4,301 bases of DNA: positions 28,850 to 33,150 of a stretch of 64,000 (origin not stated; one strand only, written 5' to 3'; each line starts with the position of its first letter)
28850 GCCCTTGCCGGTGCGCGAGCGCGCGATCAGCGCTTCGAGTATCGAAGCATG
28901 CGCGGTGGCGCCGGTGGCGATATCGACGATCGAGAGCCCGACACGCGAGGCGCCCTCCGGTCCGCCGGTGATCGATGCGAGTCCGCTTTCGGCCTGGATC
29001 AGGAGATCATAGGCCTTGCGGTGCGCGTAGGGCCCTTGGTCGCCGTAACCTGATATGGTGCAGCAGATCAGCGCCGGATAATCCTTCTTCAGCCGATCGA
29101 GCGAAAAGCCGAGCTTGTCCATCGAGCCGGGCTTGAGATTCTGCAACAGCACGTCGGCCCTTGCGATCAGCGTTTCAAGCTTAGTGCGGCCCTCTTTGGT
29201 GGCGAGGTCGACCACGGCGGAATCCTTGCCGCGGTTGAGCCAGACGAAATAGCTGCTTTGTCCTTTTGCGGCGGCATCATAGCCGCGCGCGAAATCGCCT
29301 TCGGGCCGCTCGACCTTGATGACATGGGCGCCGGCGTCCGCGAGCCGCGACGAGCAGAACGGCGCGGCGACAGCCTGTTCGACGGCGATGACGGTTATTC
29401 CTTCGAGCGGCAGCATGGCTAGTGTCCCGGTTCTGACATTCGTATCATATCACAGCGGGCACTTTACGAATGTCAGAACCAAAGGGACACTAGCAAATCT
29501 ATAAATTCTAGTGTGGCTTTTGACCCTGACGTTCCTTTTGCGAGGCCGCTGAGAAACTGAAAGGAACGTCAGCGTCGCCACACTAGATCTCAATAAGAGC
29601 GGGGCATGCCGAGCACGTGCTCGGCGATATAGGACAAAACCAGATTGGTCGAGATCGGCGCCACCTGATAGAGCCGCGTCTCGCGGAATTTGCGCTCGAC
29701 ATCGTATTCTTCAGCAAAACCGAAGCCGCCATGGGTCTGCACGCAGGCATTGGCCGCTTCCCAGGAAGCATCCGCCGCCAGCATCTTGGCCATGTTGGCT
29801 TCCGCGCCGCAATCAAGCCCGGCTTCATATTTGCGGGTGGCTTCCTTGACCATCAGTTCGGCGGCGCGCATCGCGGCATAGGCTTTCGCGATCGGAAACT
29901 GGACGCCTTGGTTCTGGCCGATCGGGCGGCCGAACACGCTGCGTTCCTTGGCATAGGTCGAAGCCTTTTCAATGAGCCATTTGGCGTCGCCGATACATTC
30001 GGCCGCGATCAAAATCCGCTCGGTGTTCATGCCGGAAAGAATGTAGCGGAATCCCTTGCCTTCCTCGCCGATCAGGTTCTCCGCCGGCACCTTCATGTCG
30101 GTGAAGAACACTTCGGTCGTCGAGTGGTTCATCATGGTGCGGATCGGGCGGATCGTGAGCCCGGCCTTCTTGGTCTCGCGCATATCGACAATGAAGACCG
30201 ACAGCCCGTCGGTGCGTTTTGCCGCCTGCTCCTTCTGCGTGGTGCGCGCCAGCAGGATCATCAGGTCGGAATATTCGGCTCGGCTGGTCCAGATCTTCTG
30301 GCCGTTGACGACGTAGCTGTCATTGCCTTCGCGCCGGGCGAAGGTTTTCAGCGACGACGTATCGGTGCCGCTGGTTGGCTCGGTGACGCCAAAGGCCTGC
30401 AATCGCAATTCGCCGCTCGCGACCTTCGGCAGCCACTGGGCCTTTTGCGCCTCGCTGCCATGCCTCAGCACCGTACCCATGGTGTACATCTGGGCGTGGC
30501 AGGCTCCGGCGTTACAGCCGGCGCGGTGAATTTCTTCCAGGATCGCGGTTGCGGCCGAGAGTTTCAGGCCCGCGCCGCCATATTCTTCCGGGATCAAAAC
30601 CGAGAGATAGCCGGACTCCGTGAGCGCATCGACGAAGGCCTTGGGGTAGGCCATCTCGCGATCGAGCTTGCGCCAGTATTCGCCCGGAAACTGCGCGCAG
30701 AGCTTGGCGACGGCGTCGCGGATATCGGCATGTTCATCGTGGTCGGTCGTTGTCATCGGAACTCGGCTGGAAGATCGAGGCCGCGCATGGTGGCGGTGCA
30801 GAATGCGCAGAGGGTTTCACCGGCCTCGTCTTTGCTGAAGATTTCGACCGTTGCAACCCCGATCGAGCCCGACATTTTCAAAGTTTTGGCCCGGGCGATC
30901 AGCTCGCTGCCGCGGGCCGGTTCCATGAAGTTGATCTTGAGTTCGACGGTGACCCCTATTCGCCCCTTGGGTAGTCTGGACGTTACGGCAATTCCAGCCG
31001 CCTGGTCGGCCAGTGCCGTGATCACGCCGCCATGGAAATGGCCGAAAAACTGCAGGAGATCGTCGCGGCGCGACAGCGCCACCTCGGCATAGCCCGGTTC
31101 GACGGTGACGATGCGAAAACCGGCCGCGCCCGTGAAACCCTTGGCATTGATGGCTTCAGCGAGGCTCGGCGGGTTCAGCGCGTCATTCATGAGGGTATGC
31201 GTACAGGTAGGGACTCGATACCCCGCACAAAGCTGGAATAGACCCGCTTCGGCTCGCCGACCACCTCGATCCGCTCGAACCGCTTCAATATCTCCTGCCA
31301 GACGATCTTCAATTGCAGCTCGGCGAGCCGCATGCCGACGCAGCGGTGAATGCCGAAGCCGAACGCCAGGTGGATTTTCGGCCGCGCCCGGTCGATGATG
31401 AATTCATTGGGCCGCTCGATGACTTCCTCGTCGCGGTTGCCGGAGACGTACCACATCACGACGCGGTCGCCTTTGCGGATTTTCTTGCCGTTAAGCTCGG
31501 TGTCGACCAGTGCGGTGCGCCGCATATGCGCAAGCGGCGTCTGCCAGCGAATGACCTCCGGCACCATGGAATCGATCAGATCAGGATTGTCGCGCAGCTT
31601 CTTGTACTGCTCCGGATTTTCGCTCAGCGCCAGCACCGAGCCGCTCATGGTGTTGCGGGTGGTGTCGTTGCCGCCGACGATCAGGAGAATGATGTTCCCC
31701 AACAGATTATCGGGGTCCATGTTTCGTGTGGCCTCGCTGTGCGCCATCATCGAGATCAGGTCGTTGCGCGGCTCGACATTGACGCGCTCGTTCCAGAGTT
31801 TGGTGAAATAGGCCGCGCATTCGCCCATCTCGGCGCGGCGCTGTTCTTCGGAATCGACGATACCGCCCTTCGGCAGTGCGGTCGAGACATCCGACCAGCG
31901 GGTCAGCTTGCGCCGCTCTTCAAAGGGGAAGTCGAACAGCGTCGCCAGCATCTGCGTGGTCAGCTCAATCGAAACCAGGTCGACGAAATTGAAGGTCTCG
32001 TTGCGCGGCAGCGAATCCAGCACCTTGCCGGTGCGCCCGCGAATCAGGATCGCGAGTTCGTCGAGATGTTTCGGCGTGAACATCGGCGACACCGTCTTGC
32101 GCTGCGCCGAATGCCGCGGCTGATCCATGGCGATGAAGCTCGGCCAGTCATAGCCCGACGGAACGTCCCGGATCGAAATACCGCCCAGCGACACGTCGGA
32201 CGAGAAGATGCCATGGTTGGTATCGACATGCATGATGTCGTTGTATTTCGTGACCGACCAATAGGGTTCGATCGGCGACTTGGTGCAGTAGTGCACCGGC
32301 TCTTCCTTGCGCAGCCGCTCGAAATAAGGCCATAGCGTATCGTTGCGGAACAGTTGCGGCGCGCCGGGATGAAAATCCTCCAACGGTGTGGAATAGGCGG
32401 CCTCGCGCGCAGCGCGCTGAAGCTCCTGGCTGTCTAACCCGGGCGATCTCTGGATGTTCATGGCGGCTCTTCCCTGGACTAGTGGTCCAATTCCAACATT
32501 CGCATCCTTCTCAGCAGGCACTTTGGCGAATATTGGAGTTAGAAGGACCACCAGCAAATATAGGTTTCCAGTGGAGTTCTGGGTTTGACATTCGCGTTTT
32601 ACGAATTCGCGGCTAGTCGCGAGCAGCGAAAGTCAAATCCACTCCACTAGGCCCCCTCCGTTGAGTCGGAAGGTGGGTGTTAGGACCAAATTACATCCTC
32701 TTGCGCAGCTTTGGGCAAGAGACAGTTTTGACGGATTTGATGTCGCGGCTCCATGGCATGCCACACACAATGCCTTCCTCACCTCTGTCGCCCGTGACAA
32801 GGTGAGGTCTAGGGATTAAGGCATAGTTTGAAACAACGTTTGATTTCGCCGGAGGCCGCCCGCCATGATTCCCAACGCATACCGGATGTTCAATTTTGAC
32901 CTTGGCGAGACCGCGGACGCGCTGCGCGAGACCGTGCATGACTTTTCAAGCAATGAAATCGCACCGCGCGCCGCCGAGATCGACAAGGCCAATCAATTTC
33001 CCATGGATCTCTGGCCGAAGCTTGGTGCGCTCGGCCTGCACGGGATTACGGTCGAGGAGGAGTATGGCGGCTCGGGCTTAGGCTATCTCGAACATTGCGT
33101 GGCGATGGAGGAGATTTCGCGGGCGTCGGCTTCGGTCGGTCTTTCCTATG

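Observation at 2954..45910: Eight-copy CTAG-capped twin-hairpin element with fixed geometry but divergent sequence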

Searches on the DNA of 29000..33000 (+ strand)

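Call 7: search_dna_similar(query=window:29000-33000:+, collection=plasmids, mode=near, max_rows=15)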
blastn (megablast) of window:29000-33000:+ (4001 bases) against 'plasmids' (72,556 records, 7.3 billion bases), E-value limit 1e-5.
Records with a match: 34; places in all: 34; records where one place covers at least 80% of the query: 0.
Best place of each record, by identity: 90-95% 1; 80-90% 3; 60-80% 30.
By first word of the organism name: Paraburkholderia 6; Paracoccus 4; Azospirillum 4; Cupriavidus 2; Mycobacterium 2; Limimaricola 1; Terrarubrum 1; Methylobacterium 1; Palleronia 1; Variovorax 1; and 11 more.
By predicted mobility (MOB-suite, as given by PLSDB): non-mobilizable 22; mobilizable 10; conjugative 2.
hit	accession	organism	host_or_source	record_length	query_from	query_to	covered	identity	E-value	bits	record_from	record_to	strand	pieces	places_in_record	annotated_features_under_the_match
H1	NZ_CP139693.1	Limimaricola variabilis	Bacterial Culture,hydrothermal vent ...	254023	137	1650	33%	73.0%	7e-80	439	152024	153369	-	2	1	acyl-CoA dehydrogenase family protein | CaiB/BaiF CoA-transferase family protein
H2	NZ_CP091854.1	Terrarubrum flagellatum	cell culture,forest soil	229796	591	1728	28%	77.9%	0e+0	686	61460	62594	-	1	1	acyl-CoA dehydrogenase family protein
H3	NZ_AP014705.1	Methylobacterium aquaticum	-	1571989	591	1724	28%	77.7%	0e+0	678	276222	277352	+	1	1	none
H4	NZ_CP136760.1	Palleronia sp. LCG004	cell culture,Intertidal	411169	606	1724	28%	75.8%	3e-153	551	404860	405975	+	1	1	acyl-CoA dehydrogenase family protein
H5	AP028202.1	Paraburkholderia largidicola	Physopelta gutta,midgut,Midgut crypts ...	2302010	583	1724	29%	73.6%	2e-109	405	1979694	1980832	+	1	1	acyl-CoA dehydrogenase family protein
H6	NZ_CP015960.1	Paraburkholderia caribensis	Mimosa,single cell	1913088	589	1727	28%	73.3%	1e-102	383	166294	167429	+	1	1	none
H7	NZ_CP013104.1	Paraburkholderia caribensis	-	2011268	589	1727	28%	73.2%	5e-101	377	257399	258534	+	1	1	none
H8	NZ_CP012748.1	Paraburkholderia caribensis MBA4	soil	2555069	589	1724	28%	73.1%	1e-97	366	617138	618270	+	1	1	none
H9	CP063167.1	Variovorax paradoxus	-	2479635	598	1724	28%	73.1%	2e-99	372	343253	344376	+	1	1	acyl-CoA/acyl-ACP dehydrogenase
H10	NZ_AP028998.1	Paraburkholderia sp. 22B1P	-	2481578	610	1727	28%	73.6%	5e-106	394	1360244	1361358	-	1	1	none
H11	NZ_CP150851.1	Burkholderia pyrrocinia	-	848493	598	1724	28%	72.5%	5e-86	327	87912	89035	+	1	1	acyl-CoA dehydrogenase family protein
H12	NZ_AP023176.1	Paraburkholderia largidicola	Physopelta gutta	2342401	619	1727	28%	73.6%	5e-106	394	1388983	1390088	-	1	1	none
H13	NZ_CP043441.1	Cupriavidus campinensis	cell culture,soil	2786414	598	1727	28%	71.4%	1e-67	267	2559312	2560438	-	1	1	none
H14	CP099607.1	Comamonadaceae bacterium OTU4NAUVB1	Arabidopsis thaliana,pure culture,leaf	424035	598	1650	26%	73.9%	1e-106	396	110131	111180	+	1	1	acyl-CoA/acyl-ACP dehydrogenase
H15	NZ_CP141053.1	Paracoccus denitrificans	-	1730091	604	1653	26%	73.1%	3e-93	351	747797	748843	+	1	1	none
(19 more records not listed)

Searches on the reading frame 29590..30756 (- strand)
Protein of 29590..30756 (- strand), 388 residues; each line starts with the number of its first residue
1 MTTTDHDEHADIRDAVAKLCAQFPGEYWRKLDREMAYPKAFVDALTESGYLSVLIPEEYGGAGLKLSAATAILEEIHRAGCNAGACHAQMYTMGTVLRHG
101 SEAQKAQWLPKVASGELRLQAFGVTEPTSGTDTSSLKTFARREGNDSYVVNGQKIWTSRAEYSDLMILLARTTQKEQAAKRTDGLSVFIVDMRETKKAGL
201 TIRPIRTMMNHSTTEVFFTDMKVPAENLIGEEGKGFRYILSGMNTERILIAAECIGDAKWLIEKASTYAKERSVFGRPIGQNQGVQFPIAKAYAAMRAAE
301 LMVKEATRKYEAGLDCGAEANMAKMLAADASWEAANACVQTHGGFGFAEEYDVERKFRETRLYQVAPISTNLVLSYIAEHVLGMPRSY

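Call 12: find_encoding_contigs(protein=window:29590-30756:-, flank=10000, max_places=6)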
Protein window:29590-30756:- (388 aa): 9 contigs read that carry it; 6 places shown.
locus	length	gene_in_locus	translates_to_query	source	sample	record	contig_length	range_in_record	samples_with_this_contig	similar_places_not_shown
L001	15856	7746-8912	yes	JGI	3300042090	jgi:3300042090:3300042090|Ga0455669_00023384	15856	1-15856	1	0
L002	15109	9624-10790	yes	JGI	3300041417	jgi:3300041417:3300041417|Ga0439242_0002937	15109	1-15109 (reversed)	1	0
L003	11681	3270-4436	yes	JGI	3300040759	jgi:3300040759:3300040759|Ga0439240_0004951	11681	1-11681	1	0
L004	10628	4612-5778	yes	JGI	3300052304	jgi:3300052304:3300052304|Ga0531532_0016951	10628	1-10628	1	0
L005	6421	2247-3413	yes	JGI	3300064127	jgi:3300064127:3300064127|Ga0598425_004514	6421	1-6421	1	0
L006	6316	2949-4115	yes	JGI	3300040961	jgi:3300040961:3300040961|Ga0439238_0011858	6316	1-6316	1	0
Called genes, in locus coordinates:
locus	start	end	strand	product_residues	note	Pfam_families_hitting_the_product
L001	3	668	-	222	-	?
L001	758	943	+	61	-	-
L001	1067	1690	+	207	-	PF03734:YkuD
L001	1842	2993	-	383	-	PF23368:DUF7092, PF01435:Peptidase_M48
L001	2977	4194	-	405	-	PF05987:DUF898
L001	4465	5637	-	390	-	PF02771:Acyl-CoA_dh_N, PF02770:Acyl-CoA_dh_M, PF00441:Acyl-CoA_dh_1, PF08028:Acyl-CoA_dh_2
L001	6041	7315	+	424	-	PF00067:p450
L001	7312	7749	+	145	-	PF14539:DUF4442, PF13622:4HBT_3 (weak), PF03061:4HBT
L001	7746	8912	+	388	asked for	PF02771:Acyl-CoA_dh_N, PF02770:Acyl-CoA_dh_M, PF00441:Acyl-CoA_dh_1, PF08028:Acyl-CoA_dh_2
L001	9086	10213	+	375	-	PF02515:CoA_transf_3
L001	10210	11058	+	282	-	PF13452:FAS1_DH_region, PF27832:Htd2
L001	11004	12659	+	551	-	PF02776:TPP_enzyme_N, PF00205:TPP_enzyme_M, PF02775:TPP_enzyme_C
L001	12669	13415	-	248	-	PF00106:adh_short, PF01370:Epimerase (weak), PF08659:KR, PF13561:adh_short_C2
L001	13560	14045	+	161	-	PF09339:HTH_IclR (faint), PF01047:MarR (weak), PF12802:MarR_2, PF13463:HTH_27 (weak)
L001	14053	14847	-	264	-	PF00106:adh_short, PF08659:KR (weak), PF13561:adh_short_C2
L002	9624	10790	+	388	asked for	PF02771:Acyl-CoA_dh_N, PF02770:Acyl-CoA_dh_M, PF00441:Acyl-CoA_dh_1, PF08028:Acyl-CoA_dh_2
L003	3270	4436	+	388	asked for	PF02771:Acyl-CoA_dh_N, PF02770:Acyl-CoA_dh_M, PF00441:Acyl-CoA_dh_1, PF08028:Acyl-CoA_dh_2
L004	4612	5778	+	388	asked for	PF02771:Acyl-CoA_dh_N, PF02770:Acyl-CoA_dh_M, PF00441:Acyl-CoA_dh_1, PF08028:Acyl-CoA_dh_2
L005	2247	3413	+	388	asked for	PF02771:Acyl-CoA_dh_N, PF02770:Acyl-CoA_dh_M, PF00441:Acyl-CoA_dh_1, PF08028:Acyl-CoA_dh_2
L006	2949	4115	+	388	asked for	PF02771:Acyl-CoA_dh_N, PF02770:Acyl-CoA_dh_M, PF00441:Acyl-CoA_dh_1, PF08028:Acyl-CoA_dh_2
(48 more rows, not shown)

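Call 22: find_related_loci(query=window:29590-30756:-, collection=metagenome_contigs, flank=6000)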
Query window:29590-30756:- (388 aa) in metagenome_contigs; peptide patterns used: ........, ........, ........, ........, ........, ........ (x = any residue, [..] = any of these).
600 stretches matched a pattern (row limit reached: there are more); 599 encode a relative of the query (tblastn E <= 1e-3); the best 80 are kept; 80 distinct loci.
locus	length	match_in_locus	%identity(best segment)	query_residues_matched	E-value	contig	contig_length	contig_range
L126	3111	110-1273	90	1-388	0e+0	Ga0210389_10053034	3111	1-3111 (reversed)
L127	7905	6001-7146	90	7-388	0e+0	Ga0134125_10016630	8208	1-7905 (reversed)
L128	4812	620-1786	90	1-388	0e+0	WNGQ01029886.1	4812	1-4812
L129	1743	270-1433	88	1-388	0e+0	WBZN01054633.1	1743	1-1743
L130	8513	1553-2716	91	1-388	0e+0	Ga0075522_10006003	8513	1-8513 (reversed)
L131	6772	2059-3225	91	1-388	0e+0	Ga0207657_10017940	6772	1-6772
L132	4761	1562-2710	89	6-388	0e+0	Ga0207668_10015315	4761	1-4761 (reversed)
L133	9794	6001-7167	88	1-388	0e+0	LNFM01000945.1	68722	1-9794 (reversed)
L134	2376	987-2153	90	1-388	0e+0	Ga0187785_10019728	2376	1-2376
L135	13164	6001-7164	88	1-388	0e+0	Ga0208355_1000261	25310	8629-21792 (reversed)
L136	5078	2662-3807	87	6-388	0e+0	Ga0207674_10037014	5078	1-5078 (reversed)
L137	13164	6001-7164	89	3-388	0e+0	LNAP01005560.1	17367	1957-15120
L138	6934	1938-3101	89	1-388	0e+0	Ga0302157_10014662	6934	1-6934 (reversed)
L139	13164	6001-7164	86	1-388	0e+0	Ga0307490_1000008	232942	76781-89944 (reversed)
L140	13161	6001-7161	85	1-388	0e+0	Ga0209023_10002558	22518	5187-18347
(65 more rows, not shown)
